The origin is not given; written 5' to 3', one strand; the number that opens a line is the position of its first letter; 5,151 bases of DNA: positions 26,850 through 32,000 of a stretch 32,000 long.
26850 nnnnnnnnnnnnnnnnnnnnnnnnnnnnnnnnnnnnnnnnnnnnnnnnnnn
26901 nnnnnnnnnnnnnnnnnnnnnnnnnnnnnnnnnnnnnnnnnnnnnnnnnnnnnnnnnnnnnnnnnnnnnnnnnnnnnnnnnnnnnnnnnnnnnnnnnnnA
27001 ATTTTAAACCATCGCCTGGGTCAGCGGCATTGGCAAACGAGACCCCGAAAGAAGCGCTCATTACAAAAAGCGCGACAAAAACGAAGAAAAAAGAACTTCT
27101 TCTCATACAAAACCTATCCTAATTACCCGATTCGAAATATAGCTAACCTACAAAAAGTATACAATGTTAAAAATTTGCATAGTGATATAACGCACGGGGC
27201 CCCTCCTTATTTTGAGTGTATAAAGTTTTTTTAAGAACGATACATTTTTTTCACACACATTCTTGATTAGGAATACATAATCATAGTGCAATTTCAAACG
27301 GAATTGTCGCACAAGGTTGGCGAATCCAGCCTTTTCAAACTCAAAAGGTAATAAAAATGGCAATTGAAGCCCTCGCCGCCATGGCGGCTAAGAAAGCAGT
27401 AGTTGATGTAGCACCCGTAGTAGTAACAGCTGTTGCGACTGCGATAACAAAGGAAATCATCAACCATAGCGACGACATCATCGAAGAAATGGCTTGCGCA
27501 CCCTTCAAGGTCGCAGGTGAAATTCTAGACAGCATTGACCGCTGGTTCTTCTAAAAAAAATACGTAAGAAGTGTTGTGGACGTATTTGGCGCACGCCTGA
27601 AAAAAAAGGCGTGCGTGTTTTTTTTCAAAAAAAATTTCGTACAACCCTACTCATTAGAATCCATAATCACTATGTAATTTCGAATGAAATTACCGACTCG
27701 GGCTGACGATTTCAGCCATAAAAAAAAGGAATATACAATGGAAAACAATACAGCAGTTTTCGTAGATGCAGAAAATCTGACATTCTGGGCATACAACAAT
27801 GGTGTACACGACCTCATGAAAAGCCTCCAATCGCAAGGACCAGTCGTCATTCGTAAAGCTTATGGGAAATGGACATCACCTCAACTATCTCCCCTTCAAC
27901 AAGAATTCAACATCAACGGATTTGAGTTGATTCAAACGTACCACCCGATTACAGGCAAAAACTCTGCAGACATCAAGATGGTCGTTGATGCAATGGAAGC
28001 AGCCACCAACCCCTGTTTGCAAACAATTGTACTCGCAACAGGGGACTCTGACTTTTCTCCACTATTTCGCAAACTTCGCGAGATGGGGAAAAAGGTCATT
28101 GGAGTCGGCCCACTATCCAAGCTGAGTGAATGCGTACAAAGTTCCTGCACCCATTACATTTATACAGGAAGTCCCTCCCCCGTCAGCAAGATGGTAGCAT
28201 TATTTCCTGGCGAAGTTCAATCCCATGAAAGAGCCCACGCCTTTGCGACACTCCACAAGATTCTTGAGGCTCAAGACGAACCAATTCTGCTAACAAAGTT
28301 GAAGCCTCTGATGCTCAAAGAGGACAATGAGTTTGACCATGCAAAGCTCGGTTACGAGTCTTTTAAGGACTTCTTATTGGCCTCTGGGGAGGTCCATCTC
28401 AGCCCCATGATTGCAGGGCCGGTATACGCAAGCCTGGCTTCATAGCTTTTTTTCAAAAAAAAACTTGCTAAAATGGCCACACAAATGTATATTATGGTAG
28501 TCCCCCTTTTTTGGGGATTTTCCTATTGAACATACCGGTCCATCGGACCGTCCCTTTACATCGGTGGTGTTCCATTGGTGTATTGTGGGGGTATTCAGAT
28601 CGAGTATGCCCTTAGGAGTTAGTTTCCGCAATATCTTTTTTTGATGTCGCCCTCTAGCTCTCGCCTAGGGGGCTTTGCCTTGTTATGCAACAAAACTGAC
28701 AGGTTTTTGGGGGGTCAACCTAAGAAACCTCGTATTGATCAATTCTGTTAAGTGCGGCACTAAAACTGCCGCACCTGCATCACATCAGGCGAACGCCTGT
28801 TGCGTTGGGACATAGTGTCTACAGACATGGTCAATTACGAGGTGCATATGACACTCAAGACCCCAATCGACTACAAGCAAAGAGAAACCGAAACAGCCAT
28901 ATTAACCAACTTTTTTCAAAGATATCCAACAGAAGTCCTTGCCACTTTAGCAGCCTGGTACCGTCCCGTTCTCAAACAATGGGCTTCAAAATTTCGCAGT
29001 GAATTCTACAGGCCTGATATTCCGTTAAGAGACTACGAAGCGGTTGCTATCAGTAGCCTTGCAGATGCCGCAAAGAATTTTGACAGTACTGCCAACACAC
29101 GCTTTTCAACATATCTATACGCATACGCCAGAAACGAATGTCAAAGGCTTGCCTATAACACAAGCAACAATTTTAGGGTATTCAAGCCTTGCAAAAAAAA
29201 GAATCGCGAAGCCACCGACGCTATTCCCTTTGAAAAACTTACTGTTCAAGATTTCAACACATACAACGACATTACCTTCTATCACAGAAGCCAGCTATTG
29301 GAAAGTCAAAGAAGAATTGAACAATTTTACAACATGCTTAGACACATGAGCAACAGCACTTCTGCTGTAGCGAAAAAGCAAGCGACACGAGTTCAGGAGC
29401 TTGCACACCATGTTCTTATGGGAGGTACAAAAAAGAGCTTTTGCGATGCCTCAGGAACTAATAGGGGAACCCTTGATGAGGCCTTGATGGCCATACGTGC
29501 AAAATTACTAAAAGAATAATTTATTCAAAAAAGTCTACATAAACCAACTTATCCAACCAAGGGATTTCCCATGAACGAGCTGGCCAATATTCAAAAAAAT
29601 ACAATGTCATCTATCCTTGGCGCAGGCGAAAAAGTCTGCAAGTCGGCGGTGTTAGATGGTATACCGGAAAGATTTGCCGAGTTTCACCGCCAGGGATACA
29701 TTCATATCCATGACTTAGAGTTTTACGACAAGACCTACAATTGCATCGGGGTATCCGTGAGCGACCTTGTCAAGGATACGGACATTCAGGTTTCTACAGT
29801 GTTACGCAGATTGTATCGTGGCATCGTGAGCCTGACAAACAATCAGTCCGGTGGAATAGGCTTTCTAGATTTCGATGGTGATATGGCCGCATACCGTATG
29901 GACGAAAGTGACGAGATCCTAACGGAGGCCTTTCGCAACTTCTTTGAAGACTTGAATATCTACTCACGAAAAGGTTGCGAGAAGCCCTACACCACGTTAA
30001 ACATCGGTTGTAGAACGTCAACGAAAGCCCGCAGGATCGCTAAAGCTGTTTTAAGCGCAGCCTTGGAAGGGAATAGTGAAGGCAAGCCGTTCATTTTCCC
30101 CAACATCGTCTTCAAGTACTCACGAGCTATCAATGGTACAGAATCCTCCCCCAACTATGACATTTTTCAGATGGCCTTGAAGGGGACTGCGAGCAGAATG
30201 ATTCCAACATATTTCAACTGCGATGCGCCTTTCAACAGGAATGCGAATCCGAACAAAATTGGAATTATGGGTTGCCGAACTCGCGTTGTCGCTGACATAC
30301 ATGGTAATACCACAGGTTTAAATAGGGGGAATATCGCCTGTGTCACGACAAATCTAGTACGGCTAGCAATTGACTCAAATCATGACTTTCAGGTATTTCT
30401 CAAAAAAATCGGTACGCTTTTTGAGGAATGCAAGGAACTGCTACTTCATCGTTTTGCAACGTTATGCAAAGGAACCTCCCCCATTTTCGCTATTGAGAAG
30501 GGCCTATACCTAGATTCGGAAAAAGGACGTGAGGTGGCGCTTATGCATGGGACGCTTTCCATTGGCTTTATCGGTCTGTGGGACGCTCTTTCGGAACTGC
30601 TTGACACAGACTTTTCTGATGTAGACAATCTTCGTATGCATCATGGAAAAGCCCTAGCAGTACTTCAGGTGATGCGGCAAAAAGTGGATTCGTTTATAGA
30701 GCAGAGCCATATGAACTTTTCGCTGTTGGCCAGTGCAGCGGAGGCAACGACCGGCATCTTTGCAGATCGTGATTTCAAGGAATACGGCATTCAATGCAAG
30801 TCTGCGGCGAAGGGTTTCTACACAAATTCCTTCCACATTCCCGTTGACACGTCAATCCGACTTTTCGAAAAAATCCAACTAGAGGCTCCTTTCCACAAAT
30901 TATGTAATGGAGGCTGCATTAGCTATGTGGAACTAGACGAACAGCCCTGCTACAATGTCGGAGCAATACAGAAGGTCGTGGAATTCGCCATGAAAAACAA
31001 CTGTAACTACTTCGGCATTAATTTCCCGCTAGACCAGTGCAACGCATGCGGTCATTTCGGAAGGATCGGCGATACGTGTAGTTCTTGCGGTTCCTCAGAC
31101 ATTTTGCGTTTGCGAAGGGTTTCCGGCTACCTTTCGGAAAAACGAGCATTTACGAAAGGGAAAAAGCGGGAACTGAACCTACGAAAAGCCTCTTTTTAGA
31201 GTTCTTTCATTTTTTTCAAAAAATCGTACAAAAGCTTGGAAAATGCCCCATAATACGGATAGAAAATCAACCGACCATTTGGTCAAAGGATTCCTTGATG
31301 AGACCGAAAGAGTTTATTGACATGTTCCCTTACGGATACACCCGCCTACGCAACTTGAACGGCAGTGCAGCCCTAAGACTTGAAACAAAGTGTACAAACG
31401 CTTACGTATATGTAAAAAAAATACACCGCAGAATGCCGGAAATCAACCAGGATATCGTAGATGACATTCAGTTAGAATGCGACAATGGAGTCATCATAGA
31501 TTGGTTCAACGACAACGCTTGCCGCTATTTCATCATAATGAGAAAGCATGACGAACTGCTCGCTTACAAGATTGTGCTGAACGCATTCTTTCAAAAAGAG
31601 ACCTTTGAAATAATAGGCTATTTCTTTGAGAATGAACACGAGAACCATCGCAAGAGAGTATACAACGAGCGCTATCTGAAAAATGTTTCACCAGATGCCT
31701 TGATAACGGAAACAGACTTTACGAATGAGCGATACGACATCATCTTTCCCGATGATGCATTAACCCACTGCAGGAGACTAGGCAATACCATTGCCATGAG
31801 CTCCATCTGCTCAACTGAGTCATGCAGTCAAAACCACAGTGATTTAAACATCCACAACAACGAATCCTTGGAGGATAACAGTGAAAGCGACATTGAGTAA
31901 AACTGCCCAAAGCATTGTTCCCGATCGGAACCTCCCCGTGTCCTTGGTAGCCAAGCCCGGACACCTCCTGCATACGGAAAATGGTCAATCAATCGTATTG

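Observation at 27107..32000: AT-richer accessory cassette: 65-aa protein, NYN-LOTUS RNase, long structured RNA, orphan sigma factor, cone-less NrdD, unknown protein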

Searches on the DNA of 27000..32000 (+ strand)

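Call 9: search_rna_families(source=window, start=27000, end=32000, threshold=evalue, max_evalue=5)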
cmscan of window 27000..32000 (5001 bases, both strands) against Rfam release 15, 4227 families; matches with E-value up to 5: 2.
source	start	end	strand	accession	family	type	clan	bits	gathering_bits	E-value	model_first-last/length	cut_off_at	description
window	30776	30823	-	RF02750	ES003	Gene; sRNA;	-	20.4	37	1.2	1-53/53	no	ES003 sRNA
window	28780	28804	-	RF03050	RAGATH-25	Gene; sRNA;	-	18.3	49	0.56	1-50/50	no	RAGATH-25 RNA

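Call 105: search_rna_families(sources=[L020, L022, L104, L016], threshold=evalue, max_evalue=1)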
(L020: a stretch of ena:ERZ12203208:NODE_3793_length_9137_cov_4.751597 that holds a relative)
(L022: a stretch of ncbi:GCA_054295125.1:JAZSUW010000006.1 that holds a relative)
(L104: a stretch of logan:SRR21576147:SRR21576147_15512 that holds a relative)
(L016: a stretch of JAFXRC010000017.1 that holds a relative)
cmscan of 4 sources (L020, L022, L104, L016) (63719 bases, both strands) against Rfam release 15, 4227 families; matches with E-value up to 1: 4.
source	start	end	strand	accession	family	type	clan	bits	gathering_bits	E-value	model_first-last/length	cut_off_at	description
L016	374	446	-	RF00005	tRNA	Gene; tRNA;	CL00001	72.3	29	7e-14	1-71/71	no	tRNA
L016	164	235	-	RF00005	tRNA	Gene; tRNA;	CL00001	66.5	29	2.8e-12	1-71/71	no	tRNA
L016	281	363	-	RF00005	tRNA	Gene; tRNA;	CL00001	54.1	29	7.2e-09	1-71/71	no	tRNA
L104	1993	2151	-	RF00022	GcvB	Gene;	-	24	42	0.36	1-204/204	no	GcvB RNA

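Call 106: build_rna_model(alignment_id=A6, structure=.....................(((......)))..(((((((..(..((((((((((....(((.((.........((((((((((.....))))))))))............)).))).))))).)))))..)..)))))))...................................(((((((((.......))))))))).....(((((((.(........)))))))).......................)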
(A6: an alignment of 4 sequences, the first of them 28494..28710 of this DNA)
Model R1 built from alignment A6 (4 sequences, 256 columns); structure: as given.
model positions 222; base pairs 53; branch points 3; effective number of sequences 1.82; information 0.59 bits per position. Calibrated on 0.2 Mb of random sequence (short: E-values are rough).
structure used (alignment columns):
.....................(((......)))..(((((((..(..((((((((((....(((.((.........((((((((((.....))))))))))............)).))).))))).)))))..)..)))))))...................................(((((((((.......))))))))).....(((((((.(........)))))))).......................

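Call 107: search_with_rna_model(model_id=R1, sources=[window, L012, L015, L016, L020, L021, L022, L023, L025, L026, L027, L028, L104, L105, L106, L107, L029, L031, L034, L039, L044, L047, L048, L050, L053, L059, L062, L064, L074, L075, L078, L079, L085, L086, L089, L090, L091, L094, L095, L096, L097, L102], max_evalue=1)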
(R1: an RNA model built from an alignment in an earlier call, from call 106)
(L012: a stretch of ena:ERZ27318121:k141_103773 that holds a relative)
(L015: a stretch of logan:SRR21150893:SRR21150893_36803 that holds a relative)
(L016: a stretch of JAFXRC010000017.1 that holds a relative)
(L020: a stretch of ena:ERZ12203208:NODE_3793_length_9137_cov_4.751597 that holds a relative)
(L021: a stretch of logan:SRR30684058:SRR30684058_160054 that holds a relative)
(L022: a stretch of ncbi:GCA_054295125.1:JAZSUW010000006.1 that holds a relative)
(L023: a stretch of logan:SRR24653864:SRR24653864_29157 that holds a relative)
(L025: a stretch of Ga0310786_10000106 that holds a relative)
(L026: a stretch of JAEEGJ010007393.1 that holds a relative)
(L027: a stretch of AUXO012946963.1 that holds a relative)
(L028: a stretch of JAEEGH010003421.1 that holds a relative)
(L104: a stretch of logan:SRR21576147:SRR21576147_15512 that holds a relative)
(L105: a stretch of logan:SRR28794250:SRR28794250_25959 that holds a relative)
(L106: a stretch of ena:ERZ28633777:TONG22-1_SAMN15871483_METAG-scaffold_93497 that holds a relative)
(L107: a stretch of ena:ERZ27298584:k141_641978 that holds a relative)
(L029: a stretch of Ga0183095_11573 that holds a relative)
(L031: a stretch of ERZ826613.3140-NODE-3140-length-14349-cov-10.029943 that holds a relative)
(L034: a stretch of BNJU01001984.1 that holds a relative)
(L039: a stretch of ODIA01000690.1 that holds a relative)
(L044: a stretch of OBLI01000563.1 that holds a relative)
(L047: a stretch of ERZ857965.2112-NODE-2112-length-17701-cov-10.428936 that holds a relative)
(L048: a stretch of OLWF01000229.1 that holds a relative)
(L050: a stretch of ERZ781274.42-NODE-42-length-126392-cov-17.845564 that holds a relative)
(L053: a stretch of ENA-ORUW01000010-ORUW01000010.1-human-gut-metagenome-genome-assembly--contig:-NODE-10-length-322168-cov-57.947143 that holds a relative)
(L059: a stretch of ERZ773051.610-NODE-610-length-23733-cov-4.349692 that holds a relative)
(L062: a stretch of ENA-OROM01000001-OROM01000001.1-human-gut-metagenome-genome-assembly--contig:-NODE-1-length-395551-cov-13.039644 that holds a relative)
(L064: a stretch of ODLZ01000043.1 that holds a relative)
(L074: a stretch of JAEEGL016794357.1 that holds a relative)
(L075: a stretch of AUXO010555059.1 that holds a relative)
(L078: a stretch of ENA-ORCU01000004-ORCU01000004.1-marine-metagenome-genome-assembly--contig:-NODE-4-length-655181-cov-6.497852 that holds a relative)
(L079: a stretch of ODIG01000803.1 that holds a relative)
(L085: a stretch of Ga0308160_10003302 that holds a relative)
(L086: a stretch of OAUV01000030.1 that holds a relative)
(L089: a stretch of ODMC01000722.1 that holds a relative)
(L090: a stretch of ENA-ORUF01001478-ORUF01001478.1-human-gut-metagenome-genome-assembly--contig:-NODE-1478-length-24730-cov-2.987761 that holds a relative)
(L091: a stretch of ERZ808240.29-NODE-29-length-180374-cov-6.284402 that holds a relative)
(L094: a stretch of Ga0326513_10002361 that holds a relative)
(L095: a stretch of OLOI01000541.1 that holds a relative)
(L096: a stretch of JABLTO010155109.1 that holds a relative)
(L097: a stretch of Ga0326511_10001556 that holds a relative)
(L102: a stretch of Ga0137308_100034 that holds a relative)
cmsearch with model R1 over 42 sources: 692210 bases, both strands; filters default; matches with E-value up to 1: 6.
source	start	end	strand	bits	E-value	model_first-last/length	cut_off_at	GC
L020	1725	1945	+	236.7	3.3e-73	1-222/222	no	0.49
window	28493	28714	+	228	2e-70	1-222/222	no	0.48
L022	9630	9851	+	219.4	1.1e-67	1-222/222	no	0.54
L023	4956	5177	+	219.4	1.1e-67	1-222/222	no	0.54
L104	9479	9708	+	172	1.4e-52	1-222/222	no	0.51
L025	17799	17817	+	9.4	0.9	190-208/222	no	0.47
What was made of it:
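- Tried and rejected: Covariance model R1 found no further RNA copies beyond its training lineages in 692 kb (call 107).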

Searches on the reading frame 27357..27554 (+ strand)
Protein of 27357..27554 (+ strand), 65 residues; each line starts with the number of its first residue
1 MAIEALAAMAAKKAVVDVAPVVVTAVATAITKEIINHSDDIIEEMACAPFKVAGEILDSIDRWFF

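Call 4: search_protein_families(library=pfam, proteins=[window:27357-27554:+], max_evalue=0.1)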
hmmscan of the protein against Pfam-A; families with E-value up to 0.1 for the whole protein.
window:27357-27554:+ (65 aa): 0 families

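Call 18: search_protein_families(library=ncbifam, proteins=[window:27357-27554:+], max_evalue=0.01)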
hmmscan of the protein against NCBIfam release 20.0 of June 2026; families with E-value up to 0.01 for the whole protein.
window:27357-27554:+ (65 aa): 0 families

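Call 19: search_protein_families(library=padloc, proteins=[window:27357-27554:+], max_evalue=0.01)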
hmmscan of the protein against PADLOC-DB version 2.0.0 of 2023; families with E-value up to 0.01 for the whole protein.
window:27357-27554:+ (65 aa): 0 families

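Call 20: search_protein_families(library=phrogs, proteins=[window:27357-27554:+], max_evalue=0.01)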
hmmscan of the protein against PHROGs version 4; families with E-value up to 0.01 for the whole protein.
window:27357-27554:+ (65 aa): 0 families

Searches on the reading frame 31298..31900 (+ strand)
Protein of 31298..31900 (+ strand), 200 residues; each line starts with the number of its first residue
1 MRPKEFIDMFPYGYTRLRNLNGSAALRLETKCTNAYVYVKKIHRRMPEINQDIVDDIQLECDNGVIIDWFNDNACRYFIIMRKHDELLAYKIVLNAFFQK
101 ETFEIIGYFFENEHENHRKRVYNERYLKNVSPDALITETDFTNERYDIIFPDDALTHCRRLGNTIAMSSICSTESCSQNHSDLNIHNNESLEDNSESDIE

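Call 101: predict_structure(protein=window:31298-31900:+)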
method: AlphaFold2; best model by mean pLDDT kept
length: 200 residues; sequences in the alignment: 1
mean_pLDDT: 34.4   pTM: 0.26
mean pLDDT of the five models: 34.4, 33.5, 32.2, 30.0, 26.3
residues with pLDDT >= 90: 0; 70-90: 0; 50-70: 5; < 50: 195
segments of 3 or more residues with pLDDT < 50: 1-75, 80-91, 93-99, 101-200
pLDDT, mean of each block of 10 residues (from residue 1): 23 26 27 31 30 33 43 47 44 46 40 39 29 25 30 34 28 38 34 40
secondary structure, 60 per line:
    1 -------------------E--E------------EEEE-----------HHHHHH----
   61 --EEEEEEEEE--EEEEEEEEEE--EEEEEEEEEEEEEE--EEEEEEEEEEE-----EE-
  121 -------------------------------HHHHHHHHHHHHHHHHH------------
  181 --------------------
elements in order: E36-39 H51-56 E63-71 E74-83 E86-99 E102-112 H152-168
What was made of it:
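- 31298..31900 (+): 200-aa protein of unknown fold. It overlaps the kinase gene start by 20 nt, and it always lies upstream of the TerY-P kinase. The AF2 single-sequence model was unusable (call 101).
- Tried and rejected: AF2 of the 200-aa protein from a single sequence gave pLDDT 34, which is unusable (call 101).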

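Call 103: search_solved_structures(query=A7, max_evalue=10)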
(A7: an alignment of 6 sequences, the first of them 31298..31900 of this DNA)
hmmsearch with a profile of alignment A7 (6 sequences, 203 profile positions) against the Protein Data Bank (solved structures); distinct sequences matched with E-value up to 10: 4.
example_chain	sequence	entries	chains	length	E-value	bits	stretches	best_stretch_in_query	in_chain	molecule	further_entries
2lol_A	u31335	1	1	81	0.4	13.2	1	117-170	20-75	Acyl carrier protein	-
3rao_A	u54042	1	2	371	0.93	12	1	55-120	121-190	Putative Luciferase-like Monooxygenase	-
1klp_A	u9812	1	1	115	0.95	12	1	129-178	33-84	MEROMYCOLATE EXTENSION ACYL CARRIER PROTEIN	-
7bvc_P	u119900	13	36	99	1.4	11.4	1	129-176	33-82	Meromycolate extension acyl carrier protein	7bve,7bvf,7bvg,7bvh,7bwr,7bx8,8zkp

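Call 104: search_protein_families(library=pfam, alignment_id=A7, max_evalue=1)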
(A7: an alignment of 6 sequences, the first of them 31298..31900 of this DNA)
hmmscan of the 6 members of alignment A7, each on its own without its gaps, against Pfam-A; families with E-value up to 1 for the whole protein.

A. member 1, window:31298-31900:+ (200 aa): 0 families

B. families by the number of members that match (of 6 scanned): 2 families
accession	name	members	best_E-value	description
PF06427.17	UDP-g_GGTase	1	0.055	UDP-glucose:Glycoprotein Glucosyltransferase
PF09243.16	Rsm22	1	0.11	Mitochondrial small ribosomal subunit Rsm22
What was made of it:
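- Tried and rejected: Profile searches of its family against PDB sequences and Pfam found nothing (calls 103, 104).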
